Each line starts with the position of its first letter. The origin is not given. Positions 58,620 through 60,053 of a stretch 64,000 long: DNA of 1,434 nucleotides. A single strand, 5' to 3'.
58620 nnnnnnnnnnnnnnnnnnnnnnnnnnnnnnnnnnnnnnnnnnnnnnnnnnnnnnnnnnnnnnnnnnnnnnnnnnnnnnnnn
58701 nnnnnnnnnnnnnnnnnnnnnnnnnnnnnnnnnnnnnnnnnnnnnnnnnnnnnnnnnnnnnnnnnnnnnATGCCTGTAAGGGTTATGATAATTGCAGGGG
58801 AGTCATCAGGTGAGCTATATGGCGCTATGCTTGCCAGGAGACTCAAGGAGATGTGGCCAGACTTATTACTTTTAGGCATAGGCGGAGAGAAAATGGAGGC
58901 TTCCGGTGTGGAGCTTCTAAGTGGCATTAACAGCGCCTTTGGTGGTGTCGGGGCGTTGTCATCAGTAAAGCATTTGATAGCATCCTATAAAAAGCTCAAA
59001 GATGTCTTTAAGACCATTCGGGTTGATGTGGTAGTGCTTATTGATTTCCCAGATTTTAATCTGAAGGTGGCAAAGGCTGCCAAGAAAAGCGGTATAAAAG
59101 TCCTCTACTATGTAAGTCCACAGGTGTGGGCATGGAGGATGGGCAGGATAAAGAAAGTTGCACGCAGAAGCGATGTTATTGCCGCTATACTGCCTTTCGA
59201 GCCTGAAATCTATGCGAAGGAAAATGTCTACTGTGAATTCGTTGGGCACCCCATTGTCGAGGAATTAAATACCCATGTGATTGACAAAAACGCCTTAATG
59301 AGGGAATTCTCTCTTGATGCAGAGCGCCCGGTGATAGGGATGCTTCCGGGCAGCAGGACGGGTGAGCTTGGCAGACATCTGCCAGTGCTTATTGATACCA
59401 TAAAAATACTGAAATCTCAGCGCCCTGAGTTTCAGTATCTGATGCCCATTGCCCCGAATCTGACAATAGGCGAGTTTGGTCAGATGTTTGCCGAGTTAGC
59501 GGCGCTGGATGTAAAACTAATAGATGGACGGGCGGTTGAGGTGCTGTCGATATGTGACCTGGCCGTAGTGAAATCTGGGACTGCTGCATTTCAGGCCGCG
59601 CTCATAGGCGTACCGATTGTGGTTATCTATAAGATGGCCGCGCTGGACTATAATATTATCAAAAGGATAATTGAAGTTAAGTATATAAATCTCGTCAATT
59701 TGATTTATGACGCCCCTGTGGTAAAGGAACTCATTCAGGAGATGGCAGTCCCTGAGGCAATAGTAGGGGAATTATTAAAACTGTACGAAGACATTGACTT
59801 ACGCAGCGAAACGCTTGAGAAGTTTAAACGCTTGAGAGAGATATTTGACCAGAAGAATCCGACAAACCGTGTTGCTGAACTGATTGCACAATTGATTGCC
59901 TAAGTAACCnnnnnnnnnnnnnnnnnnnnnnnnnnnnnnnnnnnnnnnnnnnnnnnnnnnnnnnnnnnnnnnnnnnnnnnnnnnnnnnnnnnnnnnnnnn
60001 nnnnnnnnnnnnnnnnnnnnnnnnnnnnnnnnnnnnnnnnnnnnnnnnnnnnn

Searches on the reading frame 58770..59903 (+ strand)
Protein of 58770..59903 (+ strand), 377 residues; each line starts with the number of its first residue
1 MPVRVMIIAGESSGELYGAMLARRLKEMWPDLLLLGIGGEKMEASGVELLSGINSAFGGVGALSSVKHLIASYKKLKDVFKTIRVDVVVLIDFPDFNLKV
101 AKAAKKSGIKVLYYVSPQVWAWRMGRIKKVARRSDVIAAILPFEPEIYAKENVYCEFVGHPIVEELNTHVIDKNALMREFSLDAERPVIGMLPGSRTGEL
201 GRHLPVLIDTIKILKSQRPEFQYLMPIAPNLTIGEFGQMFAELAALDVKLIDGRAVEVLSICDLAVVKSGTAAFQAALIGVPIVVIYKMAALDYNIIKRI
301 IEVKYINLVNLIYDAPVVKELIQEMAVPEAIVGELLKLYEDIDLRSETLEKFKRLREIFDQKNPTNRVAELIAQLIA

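Call 42: search_protein_families(library=pfam, proteins=[window:58770-59903:+], max_evalue=0.0001)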
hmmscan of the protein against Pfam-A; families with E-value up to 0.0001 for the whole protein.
window:58770-59903:+ (377 aa): 1 family
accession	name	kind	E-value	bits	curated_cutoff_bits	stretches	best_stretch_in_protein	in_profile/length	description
PF02684.21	LpxB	-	1.9e-92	310.5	22.6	1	5-346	1-346/374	Lipid-A-disaccharide synthetase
